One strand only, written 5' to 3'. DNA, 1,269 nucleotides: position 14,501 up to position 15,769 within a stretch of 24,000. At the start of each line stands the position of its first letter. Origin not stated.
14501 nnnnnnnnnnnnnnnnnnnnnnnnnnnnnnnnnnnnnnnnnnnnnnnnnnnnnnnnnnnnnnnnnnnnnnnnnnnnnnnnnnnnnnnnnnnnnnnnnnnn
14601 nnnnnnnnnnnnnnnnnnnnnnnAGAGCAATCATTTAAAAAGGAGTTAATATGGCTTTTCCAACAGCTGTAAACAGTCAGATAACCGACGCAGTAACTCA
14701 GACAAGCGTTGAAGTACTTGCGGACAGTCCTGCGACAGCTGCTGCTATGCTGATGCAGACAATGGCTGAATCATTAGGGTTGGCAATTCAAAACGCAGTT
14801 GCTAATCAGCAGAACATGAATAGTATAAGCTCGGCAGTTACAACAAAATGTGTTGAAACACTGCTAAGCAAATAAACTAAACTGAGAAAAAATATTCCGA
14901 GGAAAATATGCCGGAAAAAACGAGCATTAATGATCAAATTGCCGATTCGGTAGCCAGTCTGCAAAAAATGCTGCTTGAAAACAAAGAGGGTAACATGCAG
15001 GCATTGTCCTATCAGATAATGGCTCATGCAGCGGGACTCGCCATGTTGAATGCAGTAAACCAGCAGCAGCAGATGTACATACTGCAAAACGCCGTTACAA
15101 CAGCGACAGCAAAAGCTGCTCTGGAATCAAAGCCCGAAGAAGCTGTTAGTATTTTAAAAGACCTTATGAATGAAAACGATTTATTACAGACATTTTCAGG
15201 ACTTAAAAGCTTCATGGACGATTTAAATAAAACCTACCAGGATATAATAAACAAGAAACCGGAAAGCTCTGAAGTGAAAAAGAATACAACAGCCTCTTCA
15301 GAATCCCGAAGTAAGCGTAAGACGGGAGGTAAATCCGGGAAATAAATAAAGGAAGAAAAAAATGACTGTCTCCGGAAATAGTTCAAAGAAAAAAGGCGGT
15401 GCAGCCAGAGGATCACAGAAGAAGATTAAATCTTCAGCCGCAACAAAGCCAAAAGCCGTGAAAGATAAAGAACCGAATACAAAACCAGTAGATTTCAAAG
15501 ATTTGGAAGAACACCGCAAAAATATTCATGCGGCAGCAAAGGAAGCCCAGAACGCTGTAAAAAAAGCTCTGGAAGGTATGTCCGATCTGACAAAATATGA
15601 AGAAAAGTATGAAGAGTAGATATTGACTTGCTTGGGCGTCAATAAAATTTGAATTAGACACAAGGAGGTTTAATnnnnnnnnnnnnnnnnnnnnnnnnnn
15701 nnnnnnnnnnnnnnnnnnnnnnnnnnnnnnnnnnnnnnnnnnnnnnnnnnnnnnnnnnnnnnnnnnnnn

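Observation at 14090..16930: Tandem array of four RebB-family (R-body) genes in a compact six-gene operon: candidate uncharacterised R-body-type system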

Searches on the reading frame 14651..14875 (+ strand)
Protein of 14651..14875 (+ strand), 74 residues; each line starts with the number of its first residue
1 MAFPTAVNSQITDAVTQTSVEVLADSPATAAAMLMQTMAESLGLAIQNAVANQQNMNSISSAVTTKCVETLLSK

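Call 3: search_protein_families(library=pfam, proteins=[window:14651-14875:+], max_evalue=1)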
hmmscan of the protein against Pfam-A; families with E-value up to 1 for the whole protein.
window:14651-14875:+ (74 aa): 4 families
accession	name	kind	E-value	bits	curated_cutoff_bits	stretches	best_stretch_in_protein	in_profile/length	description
PF11747.13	RebB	-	3.2e-24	85.2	24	1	11-73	1-63/68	Killing trait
PF20056.4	DUF6455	-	0.0065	17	23.7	1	29-67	8-46/85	Family of unknown function (DUF6455)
PF17074.11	Darcynin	-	0.15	12.7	27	1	18-54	5-41/127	Darcynin, domain of unknown function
PF03955.20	Adeno_PIX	-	0.34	11.8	27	1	13-72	44-101/113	Adenovirus hexon-associated protein (IX)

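Call 4: search_protein_families(library=ncbifam, proteins=[window:14651-14875:+], max_evalue=1)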
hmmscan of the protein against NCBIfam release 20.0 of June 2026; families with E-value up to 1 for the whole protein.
window:14651-14875:+ (74 aa): 2 families
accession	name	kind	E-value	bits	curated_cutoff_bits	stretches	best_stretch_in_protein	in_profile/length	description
TIGR04412.1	T2SS_GspM_XcpZ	equivalog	0.0066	16.2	60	1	13-68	49-104/126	type II secretion system protein GspM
NF004864.0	PRK06224.1-1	equivalog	0.16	11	261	1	4-69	58-120/278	citryl-CoA lyase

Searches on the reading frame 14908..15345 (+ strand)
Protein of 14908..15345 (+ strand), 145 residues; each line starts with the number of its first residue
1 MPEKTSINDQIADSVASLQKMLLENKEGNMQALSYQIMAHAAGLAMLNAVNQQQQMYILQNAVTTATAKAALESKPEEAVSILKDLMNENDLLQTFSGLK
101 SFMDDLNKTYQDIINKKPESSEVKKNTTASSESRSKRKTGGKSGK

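Call 3: search_protein_families(library=pfam, proteins=[window:14908-15345:+], max_evalue=1)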
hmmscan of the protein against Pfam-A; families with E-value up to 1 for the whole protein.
window:14908-15345:+ (145 aa): 2 families
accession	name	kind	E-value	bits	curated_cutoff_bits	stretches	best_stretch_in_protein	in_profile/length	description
PF11747.13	RebB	-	8.3e-08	32.6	24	1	12-67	2-57/68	Killing trait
PF13864.11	Enkurin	-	0.031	15.2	23.6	1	57-113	6-58/92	Calmodulin-binding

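Call 4: search_protein_families(library=ncbifam, proteins=[window:14908-15345:+], max_evalue=1)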
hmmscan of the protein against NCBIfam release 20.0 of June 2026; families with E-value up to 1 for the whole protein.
window:14908-15345:+ (145 aa): 2 families
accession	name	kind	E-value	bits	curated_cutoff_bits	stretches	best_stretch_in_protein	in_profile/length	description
NF033390.1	Orientia_TSA56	equivalog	0.0079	15.1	200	1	8-138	288-421/525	type-specific antigen TSA56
NF045738.1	MPN121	equivalog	0.25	11.5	150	1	57-135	45-119/122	MPN121 family protein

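Call 20: find_homologous_proteins(query=window:14908-15345:+)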
Query window:14908-15345:+ (145 aa): 39 proteins with E <= 0.001 among 75 candidates.
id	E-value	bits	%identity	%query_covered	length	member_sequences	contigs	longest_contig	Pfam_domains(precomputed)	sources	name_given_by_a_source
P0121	1.9e-82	291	100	100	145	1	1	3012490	PF11747.14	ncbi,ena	-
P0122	4.1e-64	232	80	99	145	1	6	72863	PF11747.14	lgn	-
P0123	1.2e-62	227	78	99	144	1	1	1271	PF11747.14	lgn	-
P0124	3.1e-62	226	77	99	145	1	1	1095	PF11747.14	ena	-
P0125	3.8e-42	161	64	81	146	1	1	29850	PF11747.14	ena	-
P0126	9.9e-42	160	58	99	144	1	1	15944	PF11747.14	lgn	-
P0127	1.1e-41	160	63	85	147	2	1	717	-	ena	-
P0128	1.9e-39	152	58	94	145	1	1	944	PF11747.14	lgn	-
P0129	1.6e-38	149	55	97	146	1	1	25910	PF11747.14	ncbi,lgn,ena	-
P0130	4.7e-38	148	54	95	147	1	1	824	PF11747.14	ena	-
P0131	1.2e-37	147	55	94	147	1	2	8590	PF11747.14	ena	-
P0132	6.1e-36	141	52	95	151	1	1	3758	PF11747.14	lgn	-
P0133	6.2e-36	141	57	88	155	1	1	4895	PF11747.14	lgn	-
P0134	1.0e-35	140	61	79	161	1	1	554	PF11747.14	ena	-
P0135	1.1e-35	140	62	73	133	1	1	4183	PF11747.14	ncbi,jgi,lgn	ncbi:MAG: RebB family R body protein [Methylococcaceae bacterium]|jgi:hypothetical protein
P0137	2.5e-33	133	52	96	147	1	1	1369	PF11747.14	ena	-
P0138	1.5e-32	130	53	86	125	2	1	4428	PF11747.14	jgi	jgi:hypothetical protein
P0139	4.1e-32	129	58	79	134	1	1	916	PF11747.14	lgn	-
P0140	1.4e-27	114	47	99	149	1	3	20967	PF11747.14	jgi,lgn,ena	-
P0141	2.4e-26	110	44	98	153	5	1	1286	PF11747.14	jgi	jgi:hypothetical protein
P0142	2.7e-26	110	45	99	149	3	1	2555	PF11747.14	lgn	-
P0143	1.7e-24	104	45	95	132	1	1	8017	PF11747.14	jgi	jgi:Killing trait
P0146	3.6e-23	100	42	100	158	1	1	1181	PF11747.14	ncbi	-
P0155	6.3e-19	86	49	61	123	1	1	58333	-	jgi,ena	-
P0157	2.0e-17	81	43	72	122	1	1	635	PF11747.14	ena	-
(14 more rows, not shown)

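Call 21: find_encoding_contigs(protein=P0125, flank=6000, max_places=1)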
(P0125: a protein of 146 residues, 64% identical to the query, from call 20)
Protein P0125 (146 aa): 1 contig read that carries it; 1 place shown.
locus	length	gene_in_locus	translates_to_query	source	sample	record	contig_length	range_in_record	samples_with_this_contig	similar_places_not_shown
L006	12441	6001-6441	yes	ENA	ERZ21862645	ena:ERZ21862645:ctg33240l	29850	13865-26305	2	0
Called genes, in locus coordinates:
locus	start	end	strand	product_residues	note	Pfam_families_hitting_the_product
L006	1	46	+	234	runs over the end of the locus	-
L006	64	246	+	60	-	-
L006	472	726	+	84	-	PF03692:CxxCxxCC (weak)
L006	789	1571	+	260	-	PF01522:Polysacc_deac_1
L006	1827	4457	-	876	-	PF00082:Peptidase_S8, PF04151:PPC, PF18962:Por_Secre_tail (weak), PF13860:FlgD_ig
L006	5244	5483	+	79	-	PF11747:RebB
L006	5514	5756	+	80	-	PF11747:RebB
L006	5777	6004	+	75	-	PF11747:RebB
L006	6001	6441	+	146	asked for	PF11747:RebB (weak)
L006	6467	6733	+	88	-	-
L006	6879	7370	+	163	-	-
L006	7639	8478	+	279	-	PF02230:Abhydrolase_2, PF20434:BD-FAE, PF07859:Abhydrolase_3, PF01738:DLH, PF00326:Peptidase_S9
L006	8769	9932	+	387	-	PF05193:Peptidase_M16_C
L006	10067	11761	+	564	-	PF08367:M16C_assoc, PF22516:PreP_C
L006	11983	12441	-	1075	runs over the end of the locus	PF02837:Glyco_hydro_2_N, PF22666:Glyco_hydro_2_N2 (weak), PF00703:Glyco_hydro_2, PF02836:Glyco_hydro_2_C, PF16353:LacZ_4, PF02929:Bgal_small_N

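Call 22: find_encoding_contigs(protein=P0129, flank=6000, max_places=1)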
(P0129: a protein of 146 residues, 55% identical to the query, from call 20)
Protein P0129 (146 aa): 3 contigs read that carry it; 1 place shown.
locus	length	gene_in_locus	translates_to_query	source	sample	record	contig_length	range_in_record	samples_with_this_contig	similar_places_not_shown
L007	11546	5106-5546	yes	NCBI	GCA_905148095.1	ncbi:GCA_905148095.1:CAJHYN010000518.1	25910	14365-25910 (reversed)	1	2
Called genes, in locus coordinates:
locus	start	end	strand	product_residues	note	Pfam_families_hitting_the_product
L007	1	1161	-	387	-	?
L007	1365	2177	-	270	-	PF02518:HATPase_c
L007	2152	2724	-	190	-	-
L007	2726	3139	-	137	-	-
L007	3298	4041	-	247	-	PF00704:Glyco_hydro_18 (weak)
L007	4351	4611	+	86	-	PF11747:RebB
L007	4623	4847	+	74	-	PF11747:RebB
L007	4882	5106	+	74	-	PF11747:RebB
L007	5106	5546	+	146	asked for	PF11747:RebB (faint)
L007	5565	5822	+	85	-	-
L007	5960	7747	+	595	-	PF01839:FG-GAP (faint), PF13517:FG-GAP_3, PF07593:UnbV_ASPIC, PF18962:Por_Secre_tail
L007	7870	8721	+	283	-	PF17827:PrmC_N, PF07669:Eco57I (weak), PF05971:Methyltransf_10, PF02384:N6_Mtase (weak), PF05175:MTS, PF06325:PrmA, PF13847:Methyltransf_31, PF13649:Methyltransf_25, +5 more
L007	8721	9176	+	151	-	PF02580:Tyr_Deacylase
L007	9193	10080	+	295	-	PF01676:Metalloenzyme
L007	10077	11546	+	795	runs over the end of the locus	PF13567:DUF4131, PF03772:Competence, PF00753:Lactamase_B (faint)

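Call 23: find_encoding_contigs(protein=P0140, flank=6000, max_places=1)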
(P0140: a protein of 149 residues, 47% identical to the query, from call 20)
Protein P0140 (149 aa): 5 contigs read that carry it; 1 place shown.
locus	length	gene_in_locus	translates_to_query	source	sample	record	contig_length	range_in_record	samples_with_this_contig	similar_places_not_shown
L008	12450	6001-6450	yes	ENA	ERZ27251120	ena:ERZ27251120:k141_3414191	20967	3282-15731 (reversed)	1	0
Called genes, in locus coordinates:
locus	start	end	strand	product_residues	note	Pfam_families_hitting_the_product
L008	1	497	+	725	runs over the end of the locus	PF00905:Transpeptidase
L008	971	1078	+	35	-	-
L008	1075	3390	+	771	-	PF04471:Mrr_cat (weak), PF20720:nSTAND3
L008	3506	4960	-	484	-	PF01966:HD, PF13286:HD_assoc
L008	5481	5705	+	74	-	PF11747:RebB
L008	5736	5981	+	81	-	PF11747:RebB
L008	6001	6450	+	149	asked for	PF11747:RebB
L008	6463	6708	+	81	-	-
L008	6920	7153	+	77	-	PF04255:DUF433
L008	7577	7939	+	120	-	PF01909:NTP_transf_2, PF18765:Polbeta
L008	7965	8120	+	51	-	-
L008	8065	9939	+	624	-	PF03781:FGE-sulfatase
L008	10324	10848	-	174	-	PF13560:HTH_31, PF01381:HTH_3, PF12844:HTH_19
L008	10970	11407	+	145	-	-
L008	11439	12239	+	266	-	-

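Call 24: find_encoding_contigs(protein=P0155, flank=6000, max_places=1)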
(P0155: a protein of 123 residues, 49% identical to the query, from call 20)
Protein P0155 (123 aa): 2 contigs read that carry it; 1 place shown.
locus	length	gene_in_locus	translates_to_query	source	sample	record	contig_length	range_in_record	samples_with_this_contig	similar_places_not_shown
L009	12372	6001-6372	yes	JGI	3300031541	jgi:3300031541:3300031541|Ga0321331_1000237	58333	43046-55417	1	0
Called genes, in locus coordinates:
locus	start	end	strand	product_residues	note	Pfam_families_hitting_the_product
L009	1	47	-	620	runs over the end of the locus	PF17899:Peptidase_M61_N, PF05299:Peptidase_M61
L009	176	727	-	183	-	-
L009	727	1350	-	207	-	PF04542:Sigma70_r2, PF08281:Sigma70_r4_2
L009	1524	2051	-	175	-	-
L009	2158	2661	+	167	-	PF01978:TrmB (weak), PF12802:MarR_2 (weak)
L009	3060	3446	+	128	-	-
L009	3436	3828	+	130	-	-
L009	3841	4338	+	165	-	PF01243:PNPOx_N (weak)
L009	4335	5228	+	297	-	PF01370:Epimerase, PF08338:DUF1731 (weak)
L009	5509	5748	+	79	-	PF11747:RebB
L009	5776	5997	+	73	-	PF11747:RebB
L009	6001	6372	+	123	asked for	-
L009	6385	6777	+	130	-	-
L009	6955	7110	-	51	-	-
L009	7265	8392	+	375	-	PF12833:HTH_18, PF00165:HTH_AraC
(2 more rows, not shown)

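Call 27: find_related_loci(query=A2, collection=genome_contigs, flank=8000)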
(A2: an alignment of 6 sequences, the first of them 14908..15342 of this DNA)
Query A2 (145 aa) in genome_contigs; peptide patterns used: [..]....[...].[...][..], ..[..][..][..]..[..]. (x = any residue, [..] = any of these).
65 stretches matched a pattern; 8 encode a relative of the query (tblastn E <= 1e-3); 8 distinct loci.
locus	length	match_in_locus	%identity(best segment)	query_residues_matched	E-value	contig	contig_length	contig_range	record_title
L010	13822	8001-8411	55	3-134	1e-46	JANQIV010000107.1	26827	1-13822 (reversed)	MAG: Melioribacteraceae bacterium isolate PL24a_bin.71 k99_3335740, whole genome shotgun sequence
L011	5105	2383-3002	61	1-125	2e-46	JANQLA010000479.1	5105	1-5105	MAG: Melioribacteraceae bacterium isolate PL25a_bin.33 k99_3724639, whole genome shotgun sequence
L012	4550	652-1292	52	1-125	2e-39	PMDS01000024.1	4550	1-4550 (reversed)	MAG: Melioribacter sp. isolate fen_1284 73.20120700_E2X.198_contig_261619, whole genome shotgun sequence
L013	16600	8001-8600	51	1-113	2e-33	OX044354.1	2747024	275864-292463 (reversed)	MAG: uncultured Amylibacter sp. isolate Z_MB383 genome assembly, chromosome: Z_MB383_contig-1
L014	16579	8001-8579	51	1-107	3e-28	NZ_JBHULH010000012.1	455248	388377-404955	Pseudotenacibaculum haliotis strain KCTC 52127 platanus_K_default_12, whole genome shotgun sequence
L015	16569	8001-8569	42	1-107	9e-24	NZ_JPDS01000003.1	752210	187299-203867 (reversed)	Polaribacter sp. Hel1_85 PHEL85c, whole genome shotgun sequence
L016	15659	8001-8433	41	1-65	2e-8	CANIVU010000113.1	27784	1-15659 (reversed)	MAG: Acidobacteria bacterium isolate RH-18aug17-384 genome assembly, contig: RH-18aug17-C4068, whole genome shotgun sequ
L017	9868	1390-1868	44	1-84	9e-7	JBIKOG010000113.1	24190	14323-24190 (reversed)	MAG: Bryobacteraceae bacterium isolate ME2014-11-02_3300042937_group5_bin127 Rohwer_bin4_scaffold_904_c1, whole genome s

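Call 53: find_encoding_contigs(protein=P0121, flank=1000, max_places=1)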
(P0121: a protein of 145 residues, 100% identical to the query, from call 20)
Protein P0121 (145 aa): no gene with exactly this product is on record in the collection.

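Call 62: search_protein_families(library=padloc, proteins=[window:14908-15345:+], max_evalue=0.1)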
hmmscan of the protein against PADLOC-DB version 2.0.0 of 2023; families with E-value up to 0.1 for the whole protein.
window:14908-15345:+ (145 aa): 0 families

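Call 86: predict_structure(alignment_id=A10)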
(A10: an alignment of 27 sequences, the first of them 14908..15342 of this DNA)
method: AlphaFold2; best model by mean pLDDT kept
length: 145 residues; sequences in the alignment: 27
mean_pLDDT: 54.1   pTM: 0.25
mean pLDDT of the five models: 54.1, 53.4, 49.3, 47.0, 42.2
residues with pLDDT >= 90: 0; 70-90: 4; 50-70: 95; < 50: 46
segments of 3 or more residues with pLDDT < 50: 67-72, 117-145
pLDDT, mean of each block of 10 residues (from residue 1): 55 66 57 58 61 54 50 50 52 56 65 52 41 45 46
secondary structure, 60 per line:
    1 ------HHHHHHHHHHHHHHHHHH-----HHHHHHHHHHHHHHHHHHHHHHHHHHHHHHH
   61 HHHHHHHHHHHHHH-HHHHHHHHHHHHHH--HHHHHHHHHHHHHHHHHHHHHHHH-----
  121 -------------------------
elements in order: H7-24 H30-74 H76-89 H92-115

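Call 96: search_protein_families(library=phrogs, proteins=[window:14908-15345:+], max_evalue=0.01)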
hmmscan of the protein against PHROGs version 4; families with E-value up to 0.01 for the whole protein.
window:14908-15345:+ (145 aa): 1 family
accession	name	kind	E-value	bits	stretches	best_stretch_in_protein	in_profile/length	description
phrog_32040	-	unknown function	1.8e-08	35.4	1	6-66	16-76/118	-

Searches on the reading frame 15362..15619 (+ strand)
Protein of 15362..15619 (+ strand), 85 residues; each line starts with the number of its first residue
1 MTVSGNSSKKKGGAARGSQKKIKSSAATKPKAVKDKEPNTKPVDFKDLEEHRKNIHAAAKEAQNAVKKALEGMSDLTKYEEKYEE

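Call 3: search_protein_families(library=pfam, proteins=[window:15362-15619:+], max_evalue=1)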
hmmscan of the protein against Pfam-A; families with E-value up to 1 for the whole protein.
window:15362-15619:+ (85 aa): 2 families
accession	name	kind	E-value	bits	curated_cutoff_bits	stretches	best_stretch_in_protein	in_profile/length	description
PF03780.18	Asp23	-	0.0016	19.3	28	1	12-77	31-96/108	Asp23 family, cell envelope-related function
PF02415.23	Chlam_PMP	-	0.22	12.3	20.6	1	2-14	3-15/19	Chlamydia polymorphic membrane protein (Chlamydia_PMP) repeat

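Call 4: search_protein_families(library=ncbifam, proteins=[window:15362-15619:+], max_evalue=1)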
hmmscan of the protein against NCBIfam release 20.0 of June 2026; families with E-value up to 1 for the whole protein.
window:15362-15619:+ (85 aa): 1 family
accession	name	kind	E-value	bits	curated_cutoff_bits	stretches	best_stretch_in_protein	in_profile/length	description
TIGR01376.1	POMP_repeat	repeat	0.056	13.3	15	1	2-14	6-18/28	polymorphic outer membrane protein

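Call 49: find_homologous_proteins(query=A3, max_evalue=0.01)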
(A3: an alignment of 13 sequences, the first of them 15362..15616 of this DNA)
Query A3 (13 sequences) (85 aa, profile of the alignment): 17 proteins with E <= 0.01 among 5489 candidates.
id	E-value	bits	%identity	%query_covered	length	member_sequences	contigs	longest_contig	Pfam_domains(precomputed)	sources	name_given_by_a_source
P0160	2.1e-17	81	100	100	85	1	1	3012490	-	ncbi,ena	-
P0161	5.7e-17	80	54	100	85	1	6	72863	-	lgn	-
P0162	6.6e-13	67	40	24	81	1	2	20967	-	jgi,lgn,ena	-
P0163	2.8e-8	52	-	-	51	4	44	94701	-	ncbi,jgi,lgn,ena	jgi:hypothetical protein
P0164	1.9e-7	49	-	-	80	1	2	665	-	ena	-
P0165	1.5e-6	47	-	-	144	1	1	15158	-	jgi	jgi:hypothetical protein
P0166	1.6e-6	46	-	-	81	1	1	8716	-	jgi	jgi:ABC-type transporter Mla subunit MlaD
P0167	8.8e-6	44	-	-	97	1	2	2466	-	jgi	jgi:hypothetical protein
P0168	1.8e-5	43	54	100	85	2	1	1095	-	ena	-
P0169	2.2e-5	43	-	-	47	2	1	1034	-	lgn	-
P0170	2.5e-5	43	-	-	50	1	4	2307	-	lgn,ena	-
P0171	3.8e-5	42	-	-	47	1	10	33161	-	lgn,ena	-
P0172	1.7e-4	40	-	-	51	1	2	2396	-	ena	-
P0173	6.0e-3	35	-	-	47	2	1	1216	-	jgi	-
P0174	6.2e-3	35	39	42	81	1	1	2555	-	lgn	-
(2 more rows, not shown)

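Call 51: find_encoding_contigs(protein=P0163, flank=4000, max_places=4)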
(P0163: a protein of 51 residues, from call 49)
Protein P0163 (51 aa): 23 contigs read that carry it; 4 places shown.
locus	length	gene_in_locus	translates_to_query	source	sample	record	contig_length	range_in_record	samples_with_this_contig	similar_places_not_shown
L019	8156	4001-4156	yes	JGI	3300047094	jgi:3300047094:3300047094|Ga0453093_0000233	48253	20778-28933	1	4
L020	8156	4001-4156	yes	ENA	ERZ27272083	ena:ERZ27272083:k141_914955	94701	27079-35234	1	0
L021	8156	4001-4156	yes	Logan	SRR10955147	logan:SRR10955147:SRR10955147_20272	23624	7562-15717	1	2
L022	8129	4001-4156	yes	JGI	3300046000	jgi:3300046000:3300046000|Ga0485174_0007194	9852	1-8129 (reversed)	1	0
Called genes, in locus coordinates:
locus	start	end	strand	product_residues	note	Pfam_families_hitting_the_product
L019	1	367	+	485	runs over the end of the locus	PF00884:Sulfatase, PF01663:Phosphodiest (weak), PF16347:SGSH_C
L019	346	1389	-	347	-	PF18920:DUF5671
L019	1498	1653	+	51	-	-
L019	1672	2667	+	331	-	PF01208:URO-D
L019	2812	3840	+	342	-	PF00144:Beta-lactamase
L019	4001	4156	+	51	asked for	-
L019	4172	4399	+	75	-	PF11747:RebB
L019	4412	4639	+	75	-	PF11747:RebB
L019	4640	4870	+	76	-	PF11747:RebB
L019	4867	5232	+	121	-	PF11747:RebB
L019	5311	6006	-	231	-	PF06283:ThuA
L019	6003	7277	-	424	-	PF07969:Amidohydro_3 (faint), PF01979:Amidohydro_1 (weak)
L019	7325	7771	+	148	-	-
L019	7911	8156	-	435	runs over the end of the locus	PF13570:Beta-prop_ACSF4 (faint), PF01011:PQQ (faint), PF13360:PQQ_2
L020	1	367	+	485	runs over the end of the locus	PF00884:Sulfatase, PF01663:Phosphodiest (weak), PF16347:SGSH_C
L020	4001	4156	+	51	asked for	-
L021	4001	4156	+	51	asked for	-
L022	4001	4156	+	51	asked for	-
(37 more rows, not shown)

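Call 52: find_encoding_contigs(protein=P0165, flank=4000, max_places=2)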
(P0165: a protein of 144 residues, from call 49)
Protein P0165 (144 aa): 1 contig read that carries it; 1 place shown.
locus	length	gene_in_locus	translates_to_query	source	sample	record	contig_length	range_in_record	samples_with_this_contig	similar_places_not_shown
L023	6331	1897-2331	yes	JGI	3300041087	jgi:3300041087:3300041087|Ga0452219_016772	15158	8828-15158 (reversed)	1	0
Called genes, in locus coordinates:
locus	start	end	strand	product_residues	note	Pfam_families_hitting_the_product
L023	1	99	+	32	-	?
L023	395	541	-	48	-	-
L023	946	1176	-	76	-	-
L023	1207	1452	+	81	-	PF11747:RebB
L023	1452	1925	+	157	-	PF11747:RebB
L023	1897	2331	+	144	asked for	-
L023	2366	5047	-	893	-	PF00521:DNA_topoisoIV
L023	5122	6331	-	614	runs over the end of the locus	PF02518:HATPase_c, PF00204:DNA_gyraseB, PF01751:Toprim, PF00986:DNA_gyraseB_C (weak)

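Call 62: search_protein_families(library=padloc, proteins=[window:15362-15619:+], max_evalue=0.1)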
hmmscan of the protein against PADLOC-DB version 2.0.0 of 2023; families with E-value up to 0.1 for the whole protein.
window:15362-15619:+ (85 aa): 0 families

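Call 96: search_protein_families(library=phrogs, proteins=[window:15362-15619:+], max_evalue=0.01)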
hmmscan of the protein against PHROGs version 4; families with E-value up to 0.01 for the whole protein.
window:15362-15619:+ (85 aa): 0 families

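Call 97: search_protein_representatives(protein=window:15362-15619:+)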
Query: 85 residues. Proteins with E-value up to 0.001 (for the whole library): 3; up to 1e-10: 1; up to 1e-30: 0. The best 3 are listed.
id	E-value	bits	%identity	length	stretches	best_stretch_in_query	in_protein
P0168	1.7e-13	66.7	54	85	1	1-85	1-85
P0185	2.9e-09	53.3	48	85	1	11-85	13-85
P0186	1.6e-05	41.4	39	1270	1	46-76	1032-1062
